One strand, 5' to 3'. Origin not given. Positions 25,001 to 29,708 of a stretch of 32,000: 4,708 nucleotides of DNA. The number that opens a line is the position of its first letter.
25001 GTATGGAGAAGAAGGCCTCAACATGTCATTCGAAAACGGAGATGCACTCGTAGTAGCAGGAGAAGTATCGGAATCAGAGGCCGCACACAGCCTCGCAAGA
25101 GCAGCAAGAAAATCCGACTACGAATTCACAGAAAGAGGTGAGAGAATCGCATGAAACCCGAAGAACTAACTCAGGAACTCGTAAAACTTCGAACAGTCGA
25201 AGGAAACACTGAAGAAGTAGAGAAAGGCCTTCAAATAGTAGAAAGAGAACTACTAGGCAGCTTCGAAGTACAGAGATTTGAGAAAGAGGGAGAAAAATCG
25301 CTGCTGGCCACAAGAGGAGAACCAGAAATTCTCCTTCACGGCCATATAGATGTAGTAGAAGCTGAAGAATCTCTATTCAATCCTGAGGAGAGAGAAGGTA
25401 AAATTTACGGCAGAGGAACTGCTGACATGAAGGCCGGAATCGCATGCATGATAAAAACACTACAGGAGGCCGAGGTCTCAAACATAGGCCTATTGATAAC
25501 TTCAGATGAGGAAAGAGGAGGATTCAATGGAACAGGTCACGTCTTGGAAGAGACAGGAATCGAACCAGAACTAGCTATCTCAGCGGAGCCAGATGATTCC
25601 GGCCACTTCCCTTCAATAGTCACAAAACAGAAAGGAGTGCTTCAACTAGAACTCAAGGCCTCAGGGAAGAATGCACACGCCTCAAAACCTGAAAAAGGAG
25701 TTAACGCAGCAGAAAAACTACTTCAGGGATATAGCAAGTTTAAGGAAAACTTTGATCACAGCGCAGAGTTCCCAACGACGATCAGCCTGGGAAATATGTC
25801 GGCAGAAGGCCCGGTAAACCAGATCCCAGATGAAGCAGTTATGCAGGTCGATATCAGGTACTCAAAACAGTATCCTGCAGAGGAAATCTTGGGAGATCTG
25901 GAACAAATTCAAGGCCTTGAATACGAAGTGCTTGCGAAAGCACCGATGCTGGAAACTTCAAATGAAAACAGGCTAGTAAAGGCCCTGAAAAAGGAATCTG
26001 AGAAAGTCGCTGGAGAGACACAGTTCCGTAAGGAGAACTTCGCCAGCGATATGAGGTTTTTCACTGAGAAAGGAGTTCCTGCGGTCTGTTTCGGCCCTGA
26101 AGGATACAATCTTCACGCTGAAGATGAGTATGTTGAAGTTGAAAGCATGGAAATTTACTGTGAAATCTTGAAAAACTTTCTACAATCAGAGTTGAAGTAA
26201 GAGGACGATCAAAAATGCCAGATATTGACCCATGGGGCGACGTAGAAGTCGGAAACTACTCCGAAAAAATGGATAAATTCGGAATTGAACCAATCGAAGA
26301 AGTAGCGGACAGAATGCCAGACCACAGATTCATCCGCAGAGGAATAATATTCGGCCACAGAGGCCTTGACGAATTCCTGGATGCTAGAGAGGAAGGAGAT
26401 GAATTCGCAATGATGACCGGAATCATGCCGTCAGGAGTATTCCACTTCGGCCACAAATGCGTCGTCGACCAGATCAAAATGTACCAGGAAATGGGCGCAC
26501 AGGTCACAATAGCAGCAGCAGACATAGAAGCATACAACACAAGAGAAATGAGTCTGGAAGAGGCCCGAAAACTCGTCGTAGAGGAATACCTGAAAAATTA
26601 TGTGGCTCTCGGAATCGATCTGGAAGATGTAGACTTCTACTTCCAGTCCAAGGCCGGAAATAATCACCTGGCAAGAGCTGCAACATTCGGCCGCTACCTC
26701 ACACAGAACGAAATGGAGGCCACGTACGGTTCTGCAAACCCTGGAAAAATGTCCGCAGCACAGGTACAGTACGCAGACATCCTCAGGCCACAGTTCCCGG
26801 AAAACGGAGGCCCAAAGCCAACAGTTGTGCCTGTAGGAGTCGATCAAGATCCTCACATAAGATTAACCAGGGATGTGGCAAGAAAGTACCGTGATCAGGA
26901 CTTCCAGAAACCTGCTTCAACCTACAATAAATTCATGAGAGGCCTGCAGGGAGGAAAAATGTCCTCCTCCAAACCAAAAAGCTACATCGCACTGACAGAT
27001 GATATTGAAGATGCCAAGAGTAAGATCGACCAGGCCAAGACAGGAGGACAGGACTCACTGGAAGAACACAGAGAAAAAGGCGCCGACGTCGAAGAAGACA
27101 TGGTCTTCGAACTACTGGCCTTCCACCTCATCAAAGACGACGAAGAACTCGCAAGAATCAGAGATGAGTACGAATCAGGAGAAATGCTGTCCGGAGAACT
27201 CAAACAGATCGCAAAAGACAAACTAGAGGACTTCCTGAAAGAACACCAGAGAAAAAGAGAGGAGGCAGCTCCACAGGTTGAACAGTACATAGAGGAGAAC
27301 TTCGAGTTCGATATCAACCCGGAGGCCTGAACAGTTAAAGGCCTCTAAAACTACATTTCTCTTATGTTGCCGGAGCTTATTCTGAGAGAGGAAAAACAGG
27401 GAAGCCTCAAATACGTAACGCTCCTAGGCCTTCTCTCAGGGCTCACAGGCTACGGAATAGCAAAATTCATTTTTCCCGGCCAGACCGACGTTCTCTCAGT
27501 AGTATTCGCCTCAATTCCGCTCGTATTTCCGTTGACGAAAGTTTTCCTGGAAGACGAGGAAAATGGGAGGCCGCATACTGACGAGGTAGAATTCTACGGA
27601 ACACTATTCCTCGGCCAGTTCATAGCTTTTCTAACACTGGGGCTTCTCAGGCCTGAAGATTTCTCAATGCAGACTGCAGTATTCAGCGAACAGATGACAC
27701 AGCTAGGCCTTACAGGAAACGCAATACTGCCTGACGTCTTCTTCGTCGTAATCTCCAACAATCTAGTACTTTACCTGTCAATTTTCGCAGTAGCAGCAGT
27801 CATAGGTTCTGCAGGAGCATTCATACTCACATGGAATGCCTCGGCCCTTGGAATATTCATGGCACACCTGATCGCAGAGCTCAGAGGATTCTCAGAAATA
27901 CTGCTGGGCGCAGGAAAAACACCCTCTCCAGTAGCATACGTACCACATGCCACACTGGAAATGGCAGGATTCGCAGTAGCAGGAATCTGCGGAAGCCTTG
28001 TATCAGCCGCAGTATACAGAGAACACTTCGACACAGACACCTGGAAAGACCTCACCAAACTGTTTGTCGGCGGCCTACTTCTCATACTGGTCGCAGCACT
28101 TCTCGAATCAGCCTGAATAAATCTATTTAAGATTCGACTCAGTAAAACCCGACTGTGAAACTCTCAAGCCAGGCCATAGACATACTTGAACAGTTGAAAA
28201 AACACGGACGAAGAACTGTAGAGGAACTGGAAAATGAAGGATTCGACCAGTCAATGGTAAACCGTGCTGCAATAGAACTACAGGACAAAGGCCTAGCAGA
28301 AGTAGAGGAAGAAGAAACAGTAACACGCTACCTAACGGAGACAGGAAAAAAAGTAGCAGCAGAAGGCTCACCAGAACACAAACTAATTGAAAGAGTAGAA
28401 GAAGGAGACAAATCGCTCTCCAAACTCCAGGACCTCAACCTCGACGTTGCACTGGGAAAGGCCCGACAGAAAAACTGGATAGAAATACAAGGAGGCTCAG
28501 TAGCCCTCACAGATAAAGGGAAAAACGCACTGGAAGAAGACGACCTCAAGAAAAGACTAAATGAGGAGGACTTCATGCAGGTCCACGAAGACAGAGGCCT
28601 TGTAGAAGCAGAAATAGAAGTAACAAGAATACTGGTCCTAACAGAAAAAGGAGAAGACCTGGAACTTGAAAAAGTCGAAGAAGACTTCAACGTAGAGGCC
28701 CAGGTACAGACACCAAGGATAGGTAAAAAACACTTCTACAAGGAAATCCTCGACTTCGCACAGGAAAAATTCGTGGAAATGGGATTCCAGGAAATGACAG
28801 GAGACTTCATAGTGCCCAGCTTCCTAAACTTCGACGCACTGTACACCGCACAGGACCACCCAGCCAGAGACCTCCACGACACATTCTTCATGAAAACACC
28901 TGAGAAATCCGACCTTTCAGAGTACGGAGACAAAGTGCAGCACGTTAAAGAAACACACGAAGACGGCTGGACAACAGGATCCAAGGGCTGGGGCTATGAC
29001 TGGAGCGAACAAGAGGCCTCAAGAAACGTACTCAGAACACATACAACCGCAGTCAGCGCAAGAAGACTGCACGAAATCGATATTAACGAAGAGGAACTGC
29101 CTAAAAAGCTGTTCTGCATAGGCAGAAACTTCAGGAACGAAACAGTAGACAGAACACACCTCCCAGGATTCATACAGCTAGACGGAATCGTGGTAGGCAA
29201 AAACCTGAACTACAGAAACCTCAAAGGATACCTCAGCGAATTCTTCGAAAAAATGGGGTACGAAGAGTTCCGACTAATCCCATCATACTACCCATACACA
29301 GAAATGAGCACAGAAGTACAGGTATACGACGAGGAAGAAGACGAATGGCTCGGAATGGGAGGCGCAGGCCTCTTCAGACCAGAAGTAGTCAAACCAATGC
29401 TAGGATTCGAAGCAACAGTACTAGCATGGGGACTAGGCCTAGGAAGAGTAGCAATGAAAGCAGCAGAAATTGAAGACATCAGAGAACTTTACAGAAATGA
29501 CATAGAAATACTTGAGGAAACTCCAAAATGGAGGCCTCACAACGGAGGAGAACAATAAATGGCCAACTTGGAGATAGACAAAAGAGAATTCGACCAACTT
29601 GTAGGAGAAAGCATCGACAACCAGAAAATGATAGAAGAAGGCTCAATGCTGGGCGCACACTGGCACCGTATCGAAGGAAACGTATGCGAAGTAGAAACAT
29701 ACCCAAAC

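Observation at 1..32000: AGGCCT is a highly iterated palindrome (HIP1-like), about 15-fold over-represented in genes of both strands, all codon phases and spacers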

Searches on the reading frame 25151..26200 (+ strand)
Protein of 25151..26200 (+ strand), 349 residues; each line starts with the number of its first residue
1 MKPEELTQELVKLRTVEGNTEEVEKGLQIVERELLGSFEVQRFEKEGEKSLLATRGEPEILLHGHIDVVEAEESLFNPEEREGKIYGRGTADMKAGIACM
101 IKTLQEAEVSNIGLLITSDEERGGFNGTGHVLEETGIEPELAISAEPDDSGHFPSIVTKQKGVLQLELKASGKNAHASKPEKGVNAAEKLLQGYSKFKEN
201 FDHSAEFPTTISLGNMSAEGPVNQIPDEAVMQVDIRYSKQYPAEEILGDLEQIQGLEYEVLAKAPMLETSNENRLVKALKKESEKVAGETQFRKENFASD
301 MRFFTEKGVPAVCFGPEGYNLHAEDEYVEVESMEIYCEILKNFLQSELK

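Call 39: search_protein_families(library=pfam, max_evalue=0.01, proteins=[window:25151-26200:+])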
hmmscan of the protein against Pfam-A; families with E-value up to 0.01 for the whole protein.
window:25151-26200:+ (349 aa): 3 families
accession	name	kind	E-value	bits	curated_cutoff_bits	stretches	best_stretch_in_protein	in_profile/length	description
PF01546.33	Peptidase_M20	-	3.1e-31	109.3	24.6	1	61-345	1-205/206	Peptidase family M20/M25/M40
PF07687.19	M20_dimer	-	2.7e-14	53.5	21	1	159-253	2-98/107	Peptidase dimerisation domain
PF04389.22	Peptidase_M28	-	0.0011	19.1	21.3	0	272-319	114-165/193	Peptidase family M28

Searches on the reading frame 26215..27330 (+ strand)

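Call 39: search_protein_families(library=pfam, max_evalue=0.01, proteins=[window:26215-27330:+])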
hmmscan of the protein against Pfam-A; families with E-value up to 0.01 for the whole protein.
window:26215-27330:+ (371 aa): 1 family
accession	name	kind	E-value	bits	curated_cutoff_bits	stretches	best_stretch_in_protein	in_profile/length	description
PF00579.31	tRNA-synt_1b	-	1.2e-41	143.4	21.1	1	62-342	4-292/292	tRNA synthetases class I (W and Y)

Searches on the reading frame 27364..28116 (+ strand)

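Call 39: search_protein_families(library=pfam, max_evalue=0.01, proteins=[window:27364-28116:+])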
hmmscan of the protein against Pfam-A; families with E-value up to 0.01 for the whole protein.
window:27364-28116:+ (250 aa): 1 family
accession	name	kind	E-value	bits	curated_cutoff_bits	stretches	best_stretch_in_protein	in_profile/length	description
PF01944.22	SpoIIM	-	7.2e-09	36.2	26.9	1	86-249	10-159/163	Stage II sporulation protein M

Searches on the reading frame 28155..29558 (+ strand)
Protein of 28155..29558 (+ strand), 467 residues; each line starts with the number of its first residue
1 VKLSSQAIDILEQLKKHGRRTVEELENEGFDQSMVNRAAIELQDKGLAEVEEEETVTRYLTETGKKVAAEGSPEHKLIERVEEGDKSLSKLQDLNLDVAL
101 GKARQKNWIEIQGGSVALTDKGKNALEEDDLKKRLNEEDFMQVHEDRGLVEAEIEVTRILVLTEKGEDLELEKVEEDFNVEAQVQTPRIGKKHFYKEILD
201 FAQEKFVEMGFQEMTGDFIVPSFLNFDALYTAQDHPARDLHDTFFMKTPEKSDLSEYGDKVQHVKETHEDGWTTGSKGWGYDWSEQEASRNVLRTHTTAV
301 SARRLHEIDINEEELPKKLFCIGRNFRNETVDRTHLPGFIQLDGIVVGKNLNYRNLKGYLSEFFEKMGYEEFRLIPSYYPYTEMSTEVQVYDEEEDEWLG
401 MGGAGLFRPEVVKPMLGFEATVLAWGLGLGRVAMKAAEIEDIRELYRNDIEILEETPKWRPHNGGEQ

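Call 4: find_encoding_contigs(protein=window:28155-29558:+, flank=10000, max_places=6)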
Protein window:28155-29558:+ (467 aa): 1 contig read that carries it; 1 place shown.
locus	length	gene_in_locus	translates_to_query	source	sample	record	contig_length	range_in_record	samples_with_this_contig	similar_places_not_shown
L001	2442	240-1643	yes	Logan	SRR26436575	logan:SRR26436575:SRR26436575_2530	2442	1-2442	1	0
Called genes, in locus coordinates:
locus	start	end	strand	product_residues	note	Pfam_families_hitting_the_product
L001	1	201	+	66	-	?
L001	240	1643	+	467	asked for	PF01409:tRNA-synt_2d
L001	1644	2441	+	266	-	?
